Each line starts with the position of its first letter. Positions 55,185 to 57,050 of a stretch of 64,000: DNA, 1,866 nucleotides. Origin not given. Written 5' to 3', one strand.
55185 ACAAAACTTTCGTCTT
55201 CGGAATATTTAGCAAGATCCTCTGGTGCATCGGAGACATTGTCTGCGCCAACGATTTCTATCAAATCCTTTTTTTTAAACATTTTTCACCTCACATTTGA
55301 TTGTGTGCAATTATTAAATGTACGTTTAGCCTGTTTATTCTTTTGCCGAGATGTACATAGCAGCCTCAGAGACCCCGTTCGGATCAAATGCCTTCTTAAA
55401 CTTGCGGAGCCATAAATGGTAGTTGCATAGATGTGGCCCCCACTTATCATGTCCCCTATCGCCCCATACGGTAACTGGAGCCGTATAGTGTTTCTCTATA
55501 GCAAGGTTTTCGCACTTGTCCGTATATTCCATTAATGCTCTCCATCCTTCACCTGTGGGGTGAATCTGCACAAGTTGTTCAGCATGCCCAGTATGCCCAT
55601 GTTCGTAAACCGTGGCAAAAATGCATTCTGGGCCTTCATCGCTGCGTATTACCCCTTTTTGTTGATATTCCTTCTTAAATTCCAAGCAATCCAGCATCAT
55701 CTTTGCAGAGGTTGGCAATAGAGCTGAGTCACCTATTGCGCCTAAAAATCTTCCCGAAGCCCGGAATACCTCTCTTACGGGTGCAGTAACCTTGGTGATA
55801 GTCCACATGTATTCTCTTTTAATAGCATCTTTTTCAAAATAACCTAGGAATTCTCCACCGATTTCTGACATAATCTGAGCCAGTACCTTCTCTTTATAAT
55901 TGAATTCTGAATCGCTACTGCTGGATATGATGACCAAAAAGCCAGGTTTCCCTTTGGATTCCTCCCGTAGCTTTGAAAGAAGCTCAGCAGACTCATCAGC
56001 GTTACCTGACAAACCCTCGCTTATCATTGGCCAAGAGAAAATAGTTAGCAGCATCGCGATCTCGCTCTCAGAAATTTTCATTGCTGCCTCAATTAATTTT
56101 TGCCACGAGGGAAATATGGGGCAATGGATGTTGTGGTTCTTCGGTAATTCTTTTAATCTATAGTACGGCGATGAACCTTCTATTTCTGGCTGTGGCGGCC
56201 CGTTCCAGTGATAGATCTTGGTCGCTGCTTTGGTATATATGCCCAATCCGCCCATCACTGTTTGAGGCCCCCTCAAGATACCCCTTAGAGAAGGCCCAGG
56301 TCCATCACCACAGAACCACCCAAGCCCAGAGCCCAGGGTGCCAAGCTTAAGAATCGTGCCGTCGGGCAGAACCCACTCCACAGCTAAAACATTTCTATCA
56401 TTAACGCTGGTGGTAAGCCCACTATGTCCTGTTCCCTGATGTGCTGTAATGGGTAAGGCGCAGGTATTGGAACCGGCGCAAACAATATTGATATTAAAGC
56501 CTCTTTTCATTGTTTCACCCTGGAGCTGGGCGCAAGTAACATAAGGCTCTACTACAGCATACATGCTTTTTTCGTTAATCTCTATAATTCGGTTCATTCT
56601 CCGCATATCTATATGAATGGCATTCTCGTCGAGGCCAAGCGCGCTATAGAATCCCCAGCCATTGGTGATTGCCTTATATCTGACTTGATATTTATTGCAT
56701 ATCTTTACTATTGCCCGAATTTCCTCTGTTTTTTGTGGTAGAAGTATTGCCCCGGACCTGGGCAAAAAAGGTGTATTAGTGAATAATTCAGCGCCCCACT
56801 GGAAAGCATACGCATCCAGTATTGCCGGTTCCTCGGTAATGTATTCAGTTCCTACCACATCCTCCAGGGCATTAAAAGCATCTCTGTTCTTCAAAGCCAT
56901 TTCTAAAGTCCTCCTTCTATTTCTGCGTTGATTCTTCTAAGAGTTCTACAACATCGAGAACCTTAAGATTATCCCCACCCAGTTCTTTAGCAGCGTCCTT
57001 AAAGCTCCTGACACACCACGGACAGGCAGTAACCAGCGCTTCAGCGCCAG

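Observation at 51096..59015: Beta-less transhydroxylase-like Mo subunit co-oriented with an EtfB-only, CCG Fe-S and two FAD-oxidase module: candidate undescribed Mo-flavoprotein redox complex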

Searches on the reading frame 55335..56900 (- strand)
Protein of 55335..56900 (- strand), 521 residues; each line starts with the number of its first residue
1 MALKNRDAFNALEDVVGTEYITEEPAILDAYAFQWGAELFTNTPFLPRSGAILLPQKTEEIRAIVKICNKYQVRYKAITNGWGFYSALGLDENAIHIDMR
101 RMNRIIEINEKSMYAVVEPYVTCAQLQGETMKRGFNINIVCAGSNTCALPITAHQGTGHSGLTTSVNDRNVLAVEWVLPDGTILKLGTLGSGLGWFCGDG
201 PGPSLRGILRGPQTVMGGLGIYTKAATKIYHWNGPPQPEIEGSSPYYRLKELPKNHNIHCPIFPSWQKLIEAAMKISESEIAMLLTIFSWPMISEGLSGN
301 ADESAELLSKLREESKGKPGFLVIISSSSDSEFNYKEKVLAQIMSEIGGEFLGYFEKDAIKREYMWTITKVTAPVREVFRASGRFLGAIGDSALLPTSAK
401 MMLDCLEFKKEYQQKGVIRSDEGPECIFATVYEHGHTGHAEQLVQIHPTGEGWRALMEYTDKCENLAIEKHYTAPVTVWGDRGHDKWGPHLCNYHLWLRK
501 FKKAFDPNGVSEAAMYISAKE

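Call 3: search_protein_families(library=pfam, proteins=[window:55335-56900:-])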
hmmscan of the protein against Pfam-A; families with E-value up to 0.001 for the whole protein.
window:55335-56900:- (521 aa): 1 family
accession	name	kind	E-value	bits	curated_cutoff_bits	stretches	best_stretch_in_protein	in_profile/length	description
PF01565.28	FAD_binding_4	-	1.7e-19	70.3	26.4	1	51-187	3-139/139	FAD binding domain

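Call 11: search_solved_structures(query=window:55335-56900:-)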
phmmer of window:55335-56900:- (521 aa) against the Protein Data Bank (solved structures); distinct sequences matched with E-value up to 0.001: 38.
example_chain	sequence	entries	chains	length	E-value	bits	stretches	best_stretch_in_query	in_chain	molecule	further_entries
7pbg_A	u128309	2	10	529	9.7e-14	53.9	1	7-210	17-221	FAD-binding oxidoreductase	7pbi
8s7s_A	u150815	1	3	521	1.4e-11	46.7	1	42-210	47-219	Oxidoreductase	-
8s7t_A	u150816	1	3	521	1.6e-11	46.6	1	42-210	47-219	Oxidoreductase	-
8s7r_A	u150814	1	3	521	1.6e-11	46.5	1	42-210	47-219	Oxidoreductase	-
8s7w_A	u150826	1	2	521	2.8e-11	45.8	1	42-210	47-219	Oxidoreductase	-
8s7p_A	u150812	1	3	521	2.8e-11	45.8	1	42-210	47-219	Oxidoreductase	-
8s7q_A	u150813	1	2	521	3.2e-11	45.6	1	42-210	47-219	Oxidoreductase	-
8s7n_A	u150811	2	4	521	3.2e-11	45.6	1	42-210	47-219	Oxidoreductase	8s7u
1wve_A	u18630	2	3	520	7.7e-11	44.3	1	53-209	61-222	4-cresol dehydrogenase [hydroxylating] flavoprotein subunit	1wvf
1dii_A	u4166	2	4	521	7.7e-11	44.3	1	53-209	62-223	P-CRESOL METHYLHYDROXYLASE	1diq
9h40_A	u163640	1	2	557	1.3e-10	43.6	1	8-209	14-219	p-cresol methylhydroxylase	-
5fxd_A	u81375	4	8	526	1.7e-10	43.2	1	9-207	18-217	PROBABLE VANILLYL-ALCOHOL OXIDASE | EUGENOL OXIDASE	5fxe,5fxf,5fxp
8bap_A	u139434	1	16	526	2.1e-10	42.9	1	9-207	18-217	Probable vanillyl-alcohol oxidase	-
7ywu_A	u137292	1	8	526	2.1e-10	42.9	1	9-207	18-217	Probable vanillyl-alcohol oxidase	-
9h8p_A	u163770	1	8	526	2.2e-10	42.8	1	9-207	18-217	Probable vanillyl-alcohol oxidase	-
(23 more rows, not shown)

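Call 25: find_homologous_proteins(query=window:55335-56900:-, max_evalue=1e-10)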
Query window:55335-56900:- (521 aa): 1795 proteins with E <= 1e-10 among 8000 candidates; the best 120 are listed.
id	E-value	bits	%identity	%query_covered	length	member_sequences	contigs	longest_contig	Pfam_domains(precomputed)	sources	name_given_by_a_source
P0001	0.0e+0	1223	100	100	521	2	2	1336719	PF01565.29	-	-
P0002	0.0e+0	1065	87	100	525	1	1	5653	PF01565.29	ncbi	-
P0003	5.7e-278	941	75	100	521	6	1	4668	PF01565.29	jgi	jgi:glycolate oxidase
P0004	1.7e-273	926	74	100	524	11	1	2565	PF01565.29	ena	-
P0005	1.6e-268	910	72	100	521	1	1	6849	PF01565.29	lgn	-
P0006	4.0e-268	908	73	100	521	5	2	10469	PF01565.29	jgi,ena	jgi:glycolate oxidase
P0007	6.8e-261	884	70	100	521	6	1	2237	PF01565.29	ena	-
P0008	4.0e-255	865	67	100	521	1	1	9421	PF01565.29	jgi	jgi:glycolate oxidase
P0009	1.6e-253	860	69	100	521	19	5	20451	PF01565.29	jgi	jgi:glycolate oxidase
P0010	5.1e-251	852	68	100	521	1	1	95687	PF01565.29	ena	-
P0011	3.6e-249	846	68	100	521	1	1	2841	PF01565.29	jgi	jgi:glycolate oxidase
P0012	4.8e-247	839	66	100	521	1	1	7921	PF01565.29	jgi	jgi:glycolate oxidase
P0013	1.4e-246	837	67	100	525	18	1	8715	PF01565.29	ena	-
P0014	1.4e-246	837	67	100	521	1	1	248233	PF01565.29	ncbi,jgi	ncbi:MAG: FAD-binding oxidoreductase [Thermoleophilia bacterium]|jgi:glycolate oxidase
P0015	6.4e-246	835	65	100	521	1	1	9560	PF01565.29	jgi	jgi:glycolate oxidase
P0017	3.3e-243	826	65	100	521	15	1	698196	PF01565.29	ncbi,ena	-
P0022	1.2e-238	811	64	100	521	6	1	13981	PF01565.29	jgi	jgi:glycolate oxidase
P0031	3.2e-162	559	51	100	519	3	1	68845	PF01565.29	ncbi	-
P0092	1.6e-140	487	47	100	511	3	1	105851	PF01565.29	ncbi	-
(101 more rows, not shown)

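Call 26: find_encoding_contigs(protein=P0014, flank=10000, max_places=2)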
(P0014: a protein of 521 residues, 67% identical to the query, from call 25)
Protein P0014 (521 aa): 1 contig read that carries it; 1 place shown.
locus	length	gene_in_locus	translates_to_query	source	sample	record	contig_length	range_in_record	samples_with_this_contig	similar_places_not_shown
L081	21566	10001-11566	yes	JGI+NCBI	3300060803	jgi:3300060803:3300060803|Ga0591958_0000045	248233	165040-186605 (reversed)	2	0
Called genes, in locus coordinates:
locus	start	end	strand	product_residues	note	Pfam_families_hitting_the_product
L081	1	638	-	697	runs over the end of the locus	-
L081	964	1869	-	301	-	PF00892:EamA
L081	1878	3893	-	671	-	PF13183:Fer4_8, PF13187:Fer4_9 (weak), PF13484:Fer4_16 (faint), PF02754:CCG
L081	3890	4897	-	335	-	PF01012:ETF, PF00766:ETF_alpha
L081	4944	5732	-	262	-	PF01012:ETF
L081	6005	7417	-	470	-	PF13433:Peripla_BP_5 (faint), PF13458:Peripla_BP_6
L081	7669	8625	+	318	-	PF00440:TetR_N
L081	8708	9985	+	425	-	PF13183:Fer4_8 (weak), PF02754:CCG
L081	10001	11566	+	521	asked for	PF01565:FAD_binding_4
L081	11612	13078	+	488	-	PF01565:FAD_binding_4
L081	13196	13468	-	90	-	-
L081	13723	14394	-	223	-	PF07452:CHRD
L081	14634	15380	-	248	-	PF00106:adh_short, PF08659:KR, PF13561:adh_short_C2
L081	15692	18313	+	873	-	PF21423:AhtL-like_1st (weak), PF00384:Molybdopterin, PF01568:Molydop_binding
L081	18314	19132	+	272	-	PF13247:Fer4_11, PF13187:Fer4_9 (weak), PF00037:Fer4, PF12797:Fer4_2 (weak), PF12837:Fer4_6 (weak), PF13237:Fer4_10 (weak), PF12838:Fer4_7 (weak), PF13620:CarboxypepD_reg, +3 more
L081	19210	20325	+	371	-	PF03747:ADP_ribosyl_GH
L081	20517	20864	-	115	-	PF02325:CCB3_YggT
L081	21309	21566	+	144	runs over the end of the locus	-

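Call 27: find_encoding_contigs(protein=P0017, flank=10000, max_places=2)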
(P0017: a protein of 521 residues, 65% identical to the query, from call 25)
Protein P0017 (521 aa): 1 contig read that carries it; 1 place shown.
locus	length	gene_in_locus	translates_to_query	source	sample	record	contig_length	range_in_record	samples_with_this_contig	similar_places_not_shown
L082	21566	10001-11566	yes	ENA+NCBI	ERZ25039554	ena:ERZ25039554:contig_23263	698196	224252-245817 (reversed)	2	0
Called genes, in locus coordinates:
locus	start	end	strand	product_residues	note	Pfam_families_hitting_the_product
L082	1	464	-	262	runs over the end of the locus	PF01012:ETF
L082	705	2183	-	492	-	-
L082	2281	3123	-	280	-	PF13237:Fer4_10 (weak), PF13247:Fer4_11, PF12838:Fer4_7 (weak), PF00037:Fer4, PF12797:Fer4_2 (weak), PF12837:Fer4_6, PF13237:Fer4_10, PF13620:CarboxypepD_reg, +3 more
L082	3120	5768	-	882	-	PF00384:Molybdopterin, PF01568:Molydop_binding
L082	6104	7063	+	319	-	PF00440:TetR_N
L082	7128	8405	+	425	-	PF13183:Fer4_8 (weak), PF02754:CCG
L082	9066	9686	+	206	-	-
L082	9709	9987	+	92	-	-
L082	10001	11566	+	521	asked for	PF01565:FAD_binding_4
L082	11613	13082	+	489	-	PF01565:FAD_binding_4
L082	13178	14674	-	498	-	-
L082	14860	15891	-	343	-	PF00376:MerR (weak), PF13411:MerR_1, PF00440:TetR_N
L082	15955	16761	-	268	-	PF12838:Fer4_7 (faint), PF13247:Fer4_11, PF13187:Fer4_9 (weak), PF12797:Fer4_2 (weak), PF12837:Fer4_6 (weak), PF13237:Fer4_10 (weak), PF00037:Fer4, PF13620:CarboxypepD_reg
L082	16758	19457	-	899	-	PF00384:Molybdopterin, PF01568:Molydop_binding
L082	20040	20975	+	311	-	PF00376:MerR, PF13411:MerR_1, PF00440:TetR_N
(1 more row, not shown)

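Call 28: find_encoding_contigs(protein=P0010, flank=10000, max_places=2)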
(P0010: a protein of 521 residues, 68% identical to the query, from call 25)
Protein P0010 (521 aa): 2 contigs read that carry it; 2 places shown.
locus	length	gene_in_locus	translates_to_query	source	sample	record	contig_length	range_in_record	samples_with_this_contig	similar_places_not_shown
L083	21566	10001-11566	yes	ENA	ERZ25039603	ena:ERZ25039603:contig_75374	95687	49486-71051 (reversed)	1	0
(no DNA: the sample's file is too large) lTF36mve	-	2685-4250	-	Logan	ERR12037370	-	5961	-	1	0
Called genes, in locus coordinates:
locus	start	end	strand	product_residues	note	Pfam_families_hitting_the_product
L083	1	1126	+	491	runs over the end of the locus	PF13458:Peripla_BP_6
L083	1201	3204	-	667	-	PF02665:Nitrate_red_gam (weak), PF12838:Fer4_7 (faint), PF12797:Fer4_2 (faint), PF13183:Fer4_8, PF13187:Fer4_9, PF13237:Fer4_10, PF13534:Fer4_17 (weak), PF02754:CCG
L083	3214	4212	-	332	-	PF01012:ETF, PF00766:ETF_alpha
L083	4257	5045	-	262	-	PF01012:ETF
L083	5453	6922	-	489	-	PF13458:Peripla_BP_6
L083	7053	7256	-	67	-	PF13620:CarboxypepD_reg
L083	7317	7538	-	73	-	PF13247:Fer4_11 (weak)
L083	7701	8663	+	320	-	PF00440:TetR_N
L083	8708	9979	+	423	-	PF13183:Fer4_8 (weak), PF02754:CCG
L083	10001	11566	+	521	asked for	PF01565:FAD_binding_4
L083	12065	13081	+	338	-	PF02913:FAD-oxidase_C (faint)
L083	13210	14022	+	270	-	PF12800:Fer4_4 (faint), PF13247:Fer4_11, PF14697:Fer4_21 (weak), PF00037:Fer4 (weak), PF12797:Fer4_2 (weak), PF12837:Fer4_6 (weak), PF13237:Fer4_10 (weak), PF13620:CarboxypepD_reg (weak), +2 more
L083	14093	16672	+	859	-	PF21423:AhtL-like_1st, PF00384:Molybdopterin, PF01568:Molydop_binding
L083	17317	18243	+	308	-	PF01565:FAD_binding_4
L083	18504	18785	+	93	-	-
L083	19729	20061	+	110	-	PF02754:CCG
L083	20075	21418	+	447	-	PF01565:FAD_binding_4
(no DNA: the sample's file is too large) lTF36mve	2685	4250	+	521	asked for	PF01565:FAD_binding_4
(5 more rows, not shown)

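Call 29: find_encoding_contigs(protein=P0031, flank=10000, max_places=1)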
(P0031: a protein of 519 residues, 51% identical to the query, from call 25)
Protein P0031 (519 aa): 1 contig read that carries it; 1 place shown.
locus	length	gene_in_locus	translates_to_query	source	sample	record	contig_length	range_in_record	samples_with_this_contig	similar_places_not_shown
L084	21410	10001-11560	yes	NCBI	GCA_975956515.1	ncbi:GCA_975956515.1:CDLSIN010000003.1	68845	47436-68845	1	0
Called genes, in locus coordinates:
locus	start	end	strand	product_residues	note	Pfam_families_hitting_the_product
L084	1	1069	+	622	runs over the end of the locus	PF02730:AFOR_N, PF01314:AFOR_C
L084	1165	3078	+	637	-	PF02730:AFOR_N, PF01314:AFOR_C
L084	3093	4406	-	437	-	PF06808:DctM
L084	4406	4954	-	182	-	PF04290:DctQ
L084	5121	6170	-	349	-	PF03480:DctP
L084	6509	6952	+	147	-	PF03928:HbpS-like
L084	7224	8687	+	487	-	PF01565:FAD_binding_4, PF02913:FAD-oxidase_C (weak)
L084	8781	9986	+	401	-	PF02754:CCG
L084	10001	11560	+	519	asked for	PF01565:FAD_binding_4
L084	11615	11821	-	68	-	PF00037:Fer4 (weak), PF12797:Fer4_2 (faint), PF13183:Fer4_8 (faint), PF13187:Fer4_9 (faint), PF13237:Fer4_10, PF12800:Fer4_4 (faint), PF12838:Fer4_7, PF12837:Fer4_6 (weak), +1 more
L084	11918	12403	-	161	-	-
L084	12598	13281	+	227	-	PF00857:Isochorismatase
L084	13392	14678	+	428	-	PF07690:MFS_1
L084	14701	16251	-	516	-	PF01565:FAD_binding_4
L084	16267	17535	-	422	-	PF13183:Fer4_8 (weak), PF02754:CCG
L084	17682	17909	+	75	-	-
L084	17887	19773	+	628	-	PF02730:AFOR_N, PF01314:AFOR_C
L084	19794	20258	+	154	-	PF12797:Fer4_2 (faint), PF13187:Fer4_9 (faint), PF13237:Fer4_10 (faint), PF13484:Fer4_16 (faint), PF13247:Fer4_11, PF12838:Fer4_7 (weak), PF00037:Fer4 (weak), PF12837:Fer4_6 (weak), +3 more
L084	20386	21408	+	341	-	?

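Call 30: find_encoding_contigs(protein=P0092, flank=10000, max_places=1)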
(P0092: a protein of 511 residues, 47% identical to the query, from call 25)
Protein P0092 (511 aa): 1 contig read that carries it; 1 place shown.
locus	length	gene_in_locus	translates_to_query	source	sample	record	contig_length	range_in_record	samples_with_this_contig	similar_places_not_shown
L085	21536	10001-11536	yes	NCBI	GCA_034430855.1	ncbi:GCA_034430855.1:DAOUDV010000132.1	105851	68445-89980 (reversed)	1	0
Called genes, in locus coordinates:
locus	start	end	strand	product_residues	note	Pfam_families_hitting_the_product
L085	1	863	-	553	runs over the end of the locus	PF00133:tRNA-synt_1, PF01406:tRNA-synt_1e (faint), PF09334:tRNA-synt_1g, PF19303:Anticodon_3, PF08264:Anticodon_1 (weak)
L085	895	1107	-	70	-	-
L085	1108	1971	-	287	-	PF00590:TP_methylase, PF23016:RsmI_C (weak)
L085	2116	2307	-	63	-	-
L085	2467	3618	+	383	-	PF00478:IMPDH, PF05690:ThiG (faint), PF01070:FMN_dh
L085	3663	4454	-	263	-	-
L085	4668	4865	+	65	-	-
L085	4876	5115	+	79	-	PF12728:HTH_17, PF13411:MerR_1, PF00376:MerR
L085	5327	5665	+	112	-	PF00512:HisKA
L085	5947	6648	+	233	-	PF00072:Response_reg, PF00486:Trans_reg_C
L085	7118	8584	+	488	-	PF01565:FAD_binding_4, PF02913:FAD-oxidase_C (faint)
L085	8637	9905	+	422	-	PF13183:Fer4_8 (weak), PF02754:CCG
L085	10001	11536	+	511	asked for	PF01565:FAD_binding_4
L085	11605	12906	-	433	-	PF06808:DctM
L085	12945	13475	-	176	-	PF04290:DctQ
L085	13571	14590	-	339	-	PF03480:DctP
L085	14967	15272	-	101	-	PF08734:GYD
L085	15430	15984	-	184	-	PF02283:CobU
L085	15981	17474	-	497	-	PF01656:CbiA, PF13500:AAA_26, PF07685:GATase_3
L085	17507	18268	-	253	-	PF02654:CobS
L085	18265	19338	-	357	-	PF02277:DBI_PRT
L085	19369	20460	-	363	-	PF00155:Aminotran_1_2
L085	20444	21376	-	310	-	PF03186:CobD_Cbib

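Call 31: find_encoding_contigs(protein=P0001, flank=10000, max_places=2)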
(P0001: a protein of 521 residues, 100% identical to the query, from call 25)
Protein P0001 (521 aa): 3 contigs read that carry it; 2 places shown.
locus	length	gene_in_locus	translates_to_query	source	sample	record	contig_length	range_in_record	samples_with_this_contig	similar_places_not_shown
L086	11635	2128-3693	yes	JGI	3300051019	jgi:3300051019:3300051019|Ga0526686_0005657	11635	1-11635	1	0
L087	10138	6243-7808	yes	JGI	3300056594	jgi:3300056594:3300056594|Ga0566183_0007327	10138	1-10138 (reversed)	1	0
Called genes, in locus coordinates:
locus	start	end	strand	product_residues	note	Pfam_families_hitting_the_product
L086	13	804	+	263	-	PF01012:ETF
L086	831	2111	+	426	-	PF13183:Fer4_8 (weak), PF02754:CCG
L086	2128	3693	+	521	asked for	PF01565:FAD_binding_4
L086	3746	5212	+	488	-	PF01565:FAD_binding_4, PF02913:FAD-oxidase_C (weak)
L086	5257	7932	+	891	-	PF21423:AhtL-like_1st, PF00384:Molybdopterin, PF01568:Molydop_binding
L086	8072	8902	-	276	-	PF12838:Fer4_7 (faint), PF13247:Fer4_11, PF13620:CarboxypepD_reg (weak)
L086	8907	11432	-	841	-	PF21423:AhtL-like_1st, PF00384:Molybdopterin, PF01568:Molydop_binding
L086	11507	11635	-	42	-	?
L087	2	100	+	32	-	?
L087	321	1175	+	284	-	PF02653:BPD_transp_2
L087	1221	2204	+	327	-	PF02653:BPD_transp_2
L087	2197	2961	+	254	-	PF00005:ABC_tran, PF13304:AAA_21 (faint), PF12399:BCA_ABC_TP_C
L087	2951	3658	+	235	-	PF00005:ABC_tran, PF13304:AAA_21 (faint)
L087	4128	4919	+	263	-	PF01012:ETF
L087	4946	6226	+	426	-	PF13183:Fer4_8 (weak), PF02754:CCG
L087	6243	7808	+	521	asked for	PF01565:FAD_binding_4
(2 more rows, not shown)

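Call 36: find_related_loci(query=window:55335-56900:-, collection=metagenome_contigs, flank=10000)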
Query window:55335-56900:- (521 aa) in metagenome_contigs; peptide patterns used: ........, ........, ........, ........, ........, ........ (x = any residue, [..] = any of these).
192 stretches matched a pattern; 3 encode a relative of the query (tblastn E <= 1e-3); 3 distinct loci.
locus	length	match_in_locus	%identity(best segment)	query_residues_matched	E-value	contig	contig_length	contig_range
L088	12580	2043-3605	72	1-521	0e+0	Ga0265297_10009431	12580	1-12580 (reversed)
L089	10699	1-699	84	290-521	4e-133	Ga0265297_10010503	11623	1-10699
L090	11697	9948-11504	41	6-519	3e-127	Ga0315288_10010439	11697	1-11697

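Call 49: search_protein_families(library=pfam, proteins=[L088:8691-10151:+, L088:10139-11347:+, L089:4058-6232:-, L089:6587-9295:-], max_evalue=0.0001)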
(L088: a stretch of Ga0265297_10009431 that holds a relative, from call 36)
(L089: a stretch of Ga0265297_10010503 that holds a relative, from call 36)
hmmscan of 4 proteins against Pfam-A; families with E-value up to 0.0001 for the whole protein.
L088:8691-10151:+ (486 aa): 2 families
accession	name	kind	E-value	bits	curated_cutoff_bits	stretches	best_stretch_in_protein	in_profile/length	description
PF01565.28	FAD_binding_4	-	2.6e-24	86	26.4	1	40-176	1-138/139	FAD binding domain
PF02913.24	FAD-oxidase_C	-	3e-06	27.6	21.2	0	450-474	222-246/248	FAD linked oxidases, C-terminal domain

L088:10139-11347:+ (402 aa): 2 families
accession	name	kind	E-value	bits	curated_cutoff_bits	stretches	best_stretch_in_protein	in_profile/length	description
PF02754.22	CCG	-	8.3e-30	103.2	20.6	2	164-246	3-85/85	Cysteine-rich domain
PF13183.11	Fer4_8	-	9.2e-08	33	27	1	17-105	3-66/68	4Fe-4S dicluster domain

L089:4058-6232:- (724 aa): 3 families
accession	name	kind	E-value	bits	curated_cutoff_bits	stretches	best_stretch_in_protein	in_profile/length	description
PF00384.28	Molybdopterin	-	1.1e-47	163.3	24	1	84-505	1-353/353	Molybdopterin oxidoreductase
PF01568.27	Molydop_binding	-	2.3e-19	69.9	26.8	1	597-700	1-96/110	Molydopterin dinucleotide binding domain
PF04879.21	Molybdop_Fe4S4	-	1.4e-17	63.8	22.7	1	28-81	2-55/55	Molybdopterin oxidoreductase Fe4S4 domain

L089:6587-9295:- (902 aa): 7 families
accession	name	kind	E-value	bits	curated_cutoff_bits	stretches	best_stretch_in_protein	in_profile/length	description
PF01565.28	FAD_binding_4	-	3e-34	118.1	26.4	1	46-182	1-135/139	FAD binding domain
PF02754.22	CCG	-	1.5e-25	89.6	20.6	2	777-861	1-84/85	Cysteine-rich domain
PF13183.11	Fer4_8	-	9.2e-11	42.6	27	1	519-584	4-67/68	4Fe-4S dicluster domain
PF02913.24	FAD-oxidase_C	-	4.5e-09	36.8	21.2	1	218-454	8-248/248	FAD linked oxidases, C-terminal domain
PF13534.11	Fer4_17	-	2.6e-08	34.7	22.2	1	519-582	1-57/61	4Fe-4S dicluster domain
PF13237.11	Fer4_10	-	1e-06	29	25.5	1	516-581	5-52/53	4Fe-4S dicluster domain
PF12838.12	Fer4_7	-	3.1e-05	24.8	27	1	520-585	2-52/52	4Fe-4S dicluster domain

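Call 50: find_encoding_contigs(protein=P0009, flank=10000, max_places=3)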
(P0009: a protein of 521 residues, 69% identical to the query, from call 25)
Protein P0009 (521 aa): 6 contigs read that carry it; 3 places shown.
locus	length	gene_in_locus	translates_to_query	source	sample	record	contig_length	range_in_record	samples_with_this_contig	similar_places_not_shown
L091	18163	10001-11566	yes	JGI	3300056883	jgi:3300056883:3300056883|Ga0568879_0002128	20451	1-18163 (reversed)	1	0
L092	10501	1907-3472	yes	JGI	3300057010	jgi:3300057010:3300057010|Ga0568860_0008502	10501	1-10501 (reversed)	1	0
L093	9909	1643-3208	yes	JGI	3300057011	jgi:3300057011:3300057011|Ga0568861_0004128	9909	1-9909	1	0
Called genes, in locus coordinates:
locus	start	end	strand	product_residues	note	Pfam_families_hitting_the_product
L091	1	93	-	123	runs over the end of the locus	PF09579:Spore_YtfJ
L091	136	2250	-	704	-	PF13205:Big_5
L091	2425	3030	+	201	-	PF09946:DUF2178 (weak)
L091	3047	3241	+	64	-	PF12844:HTH_19, PF13560:HTH_31 (weak), PF01381:HTH_3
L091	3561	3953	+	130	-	PF01258:zf-dskA_traR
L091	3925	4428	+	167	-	PF01252:Peptidase_A8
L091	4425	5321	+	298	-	PF01479:S4, PF00849:PseudoU_synth_2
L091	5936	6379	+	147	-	-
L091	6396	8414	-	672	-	PF00724:Oxidored_FMN, PF00890:FAD_binding_2 (weak), PF01266:DAO (weak), PF03486:HI0933_like (weak), PF07992:Pyr_redox_2, PF12831:FAD_oxidored (weak), PF13450:NAD_binding_8, PF22620:OYE-like_second_a-b (weak), +1 more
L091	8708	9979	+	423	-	PF13183:Fer4_8 (weak), PF02754:CCG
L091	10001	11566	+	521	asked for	PF01565:FAD_binding_4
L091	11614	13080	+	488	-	PF01565:FAD_binding_4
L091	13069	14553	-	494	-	PF00890:FAD_binding_2, PF01266:DAO, PF01494:FAD_binding_3 (faint), PF03486:HI0933_like (faint), PF12831:FAD_oxidored (weak)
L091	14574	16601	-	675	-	PF13183:Fer4_8 (faint), PF13187:Fer4_9, PF13237:Fer4_10 (faint), PF13484:Fer4_16 (faint), PF13534:Fer4_17 (faint), PF02754:CCG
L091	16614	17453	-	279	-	PF01012:ETF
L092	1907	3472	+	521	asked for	PF01565:FAD_binding_4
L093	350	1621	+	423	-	PF13183:Fer4_8 (weak), PF02754:CCG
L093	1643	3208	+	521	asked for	PF01565:FAD_binding_4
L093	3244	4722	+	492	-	PF01565:FAD_binding_4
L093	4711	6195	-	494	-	PF00890:FAD_binding_2, PF01266:DAO, PF01494:FAD_binding_3 (faint), PF03486:HI0933_like (faint), PF12831:FAD_oxidored (weak)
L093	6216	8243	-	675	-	PF13183:Fer4_8 (faint), PF13187:Fer4_9, PF13237:Fer4_10 (faint), PF13484:Fer4_16 (faint), PF13534:Fer4_17 (faint), PF02754:CCG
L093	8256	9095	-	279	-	PF01012:ETF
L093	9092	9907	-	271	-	?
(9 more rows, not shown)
